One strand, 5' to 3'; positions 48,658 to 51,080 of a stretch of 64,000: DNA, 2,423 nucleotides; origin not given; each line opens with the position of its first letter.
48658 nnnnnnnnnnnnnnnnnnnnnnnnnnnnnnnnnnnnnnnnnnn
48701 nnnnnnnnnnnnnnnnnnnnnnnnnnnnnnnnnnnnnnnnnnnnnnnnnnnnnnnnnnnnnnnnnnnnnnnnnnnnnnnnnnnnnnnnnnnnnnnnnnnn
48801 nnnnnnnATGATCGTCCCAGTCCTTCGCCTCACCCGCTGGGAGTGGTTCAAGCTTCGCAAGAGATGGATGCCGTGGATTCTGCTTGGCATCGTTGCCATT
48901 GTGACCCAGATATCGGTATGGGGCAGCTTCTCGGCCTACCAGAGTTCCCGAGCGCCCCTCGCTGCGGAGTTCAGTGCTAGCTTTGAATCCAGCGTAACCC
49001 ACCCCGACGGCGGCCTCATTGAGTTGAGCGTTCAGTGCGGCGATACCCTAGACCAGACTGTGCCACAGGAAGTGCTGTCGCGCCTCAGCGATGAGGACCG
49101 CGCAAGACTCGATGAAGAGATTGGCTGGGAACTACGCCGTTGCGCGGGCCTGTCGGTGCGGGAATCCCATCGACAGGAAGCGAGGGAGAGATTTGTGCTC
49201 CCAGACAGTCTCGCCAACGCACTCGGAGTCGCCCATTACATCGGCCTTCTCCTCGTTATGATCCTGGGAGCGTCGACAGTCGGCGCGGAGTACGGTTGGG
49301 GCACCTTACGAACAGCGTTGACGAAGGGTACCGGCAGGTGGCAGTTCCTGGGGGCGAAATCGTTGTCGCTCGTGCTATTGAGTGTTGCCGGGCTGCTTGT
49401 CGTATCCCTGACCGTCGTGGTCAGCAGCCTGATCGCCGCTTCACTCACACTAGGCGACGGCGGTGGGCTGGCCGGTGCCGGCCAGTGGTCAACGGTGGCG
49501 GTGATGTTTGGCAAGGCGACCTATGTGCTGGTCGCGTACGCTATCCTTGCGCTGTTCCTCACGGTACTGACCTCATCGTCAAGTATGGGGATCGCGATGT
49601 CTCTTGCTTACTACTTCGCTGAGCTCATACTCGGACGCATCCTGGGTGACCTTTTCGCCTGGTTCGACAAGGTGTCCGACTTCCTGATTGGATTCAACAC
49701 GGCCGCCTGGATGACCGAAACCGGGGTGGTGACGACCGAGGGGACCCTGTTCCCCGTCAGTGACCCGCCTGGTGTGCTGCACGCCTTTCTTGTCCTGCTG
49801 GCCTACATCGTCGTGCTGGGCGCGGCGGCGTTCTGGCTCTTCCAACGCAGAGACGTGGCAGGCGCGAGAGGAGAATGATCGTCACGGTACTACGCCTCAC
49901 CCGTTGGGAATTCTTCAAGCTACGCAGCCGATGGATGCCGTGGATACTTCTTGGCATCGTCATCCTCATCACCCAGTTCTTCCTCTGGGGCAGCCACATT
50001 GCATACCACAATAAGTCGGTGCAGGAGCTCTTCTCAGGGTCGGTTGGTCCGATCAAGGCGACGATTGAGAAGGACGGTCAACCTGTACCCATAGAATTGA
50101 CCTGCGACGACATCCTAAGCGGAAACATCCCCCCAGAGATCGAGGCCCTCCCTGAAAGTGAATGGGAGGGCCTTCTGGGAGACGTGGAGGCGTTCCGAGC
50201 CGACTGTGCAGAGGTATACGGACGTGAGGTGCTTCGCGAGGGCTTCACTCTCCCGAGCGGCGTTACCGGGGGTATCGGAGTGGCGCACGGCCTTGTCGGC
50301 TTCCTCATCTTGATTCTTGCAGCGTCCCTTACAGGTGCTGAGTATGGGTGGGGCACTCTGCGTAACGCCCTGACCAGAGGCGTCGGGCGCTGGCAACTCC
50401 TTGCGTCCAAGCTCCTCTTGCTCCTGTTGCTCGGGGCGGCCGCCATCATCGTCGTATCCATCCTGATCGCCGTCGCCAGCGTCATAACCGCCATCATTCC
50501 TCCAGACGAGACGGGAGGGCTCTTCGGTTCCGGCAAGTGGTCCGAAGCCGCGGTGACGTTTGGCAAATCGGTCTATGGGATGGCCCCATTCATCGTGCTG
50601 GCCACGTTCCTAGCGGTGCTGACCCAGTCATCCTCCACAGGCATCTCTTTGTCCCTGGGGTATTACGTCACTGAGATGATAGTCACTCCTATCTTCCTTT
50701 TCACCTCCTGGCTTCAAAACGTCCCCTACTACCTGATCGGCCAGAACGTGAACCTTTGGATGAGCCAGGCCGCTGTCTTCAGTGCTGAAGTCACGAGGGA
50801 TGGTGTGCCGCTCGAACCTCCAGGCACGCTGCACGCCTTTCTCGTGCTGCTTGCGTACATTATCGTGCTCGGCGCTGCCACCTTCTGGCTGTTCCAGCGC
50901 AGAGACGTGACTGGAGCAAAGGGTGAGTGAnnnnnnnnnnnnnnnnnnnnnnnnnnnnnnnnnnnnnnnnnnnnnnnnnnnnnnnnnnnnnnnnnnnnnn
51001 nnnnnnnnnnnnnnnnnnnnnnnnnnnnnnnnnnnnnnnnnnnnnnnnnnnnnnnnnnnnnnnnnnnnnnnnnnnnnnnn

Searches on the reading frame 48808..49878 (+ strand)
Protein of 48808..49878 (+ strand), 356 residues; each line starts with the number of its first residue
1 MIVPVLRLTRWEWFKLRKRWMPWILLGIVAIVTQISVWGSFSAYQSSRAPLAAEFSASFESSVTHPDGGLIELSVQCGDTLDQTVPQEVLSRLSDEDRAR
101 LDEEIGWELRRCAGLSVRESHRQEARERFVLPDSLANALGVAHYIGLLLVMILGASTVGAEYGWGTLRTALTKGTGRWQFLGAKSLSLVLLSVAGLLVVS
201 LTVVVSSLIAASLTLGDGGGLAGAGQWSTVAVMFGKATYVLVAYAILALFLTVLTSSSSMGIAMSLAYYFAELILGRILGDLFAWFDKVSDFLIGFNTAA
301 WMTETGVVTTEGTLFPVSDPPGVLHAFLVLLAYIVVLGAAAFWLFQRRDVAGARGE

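Call 50: search_protein_families(library=pfam, proteins=[window:48808-49878:+], max_evalue=0.0001)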
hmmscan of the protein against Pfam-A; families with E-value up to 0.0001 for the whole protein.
window:48808-49878:+ (356 aa): 1 family
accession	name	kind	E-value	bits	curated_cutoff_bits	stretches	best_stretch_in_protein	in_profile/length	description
PF12679.13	ABC2_membrane_2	-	1.8e-15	57.4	27.2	1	10-350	5-283/283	ABC-2 family transporter protein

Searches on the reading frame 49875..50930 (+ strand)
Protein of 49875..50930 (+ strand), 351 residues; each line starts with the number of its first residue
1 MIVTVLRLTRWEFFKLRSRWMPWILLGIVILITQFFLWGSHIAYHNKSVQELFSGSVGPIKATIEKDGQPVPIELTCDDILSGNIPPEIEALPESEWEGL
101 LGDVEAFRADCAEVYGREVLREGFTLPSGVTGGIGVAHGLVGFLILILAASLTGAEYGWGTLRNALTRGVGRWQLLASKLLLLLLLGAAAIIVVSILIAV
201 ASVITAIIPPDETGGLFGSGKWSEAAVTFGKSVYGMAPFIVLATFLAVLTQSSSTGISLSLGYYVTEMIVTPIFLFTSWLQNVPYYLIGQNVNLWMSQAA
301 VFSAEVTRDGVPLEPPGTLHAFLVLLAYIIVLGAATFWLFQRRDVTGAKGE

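Call 50: search_protein_families(library=pfam, proteins=[window:49875-50930:+], max_evalue=0.0001)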
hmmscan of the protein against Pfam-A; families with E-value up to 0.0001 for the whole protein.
window:49875-50930:+ (351 aa): 2 families
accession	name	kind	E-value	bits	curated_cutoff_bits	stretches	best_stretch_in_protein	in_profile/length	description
PF12679.13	ABC2_membrane_2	-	2.7e-16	60.1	27.2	1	100-345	47-283/283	ABC-2 family transporter protein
PF12730.13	ABC2_membrane_4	-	6.2e-06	26.8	27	1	143-262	62-174/179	ABC-2 family transporter protein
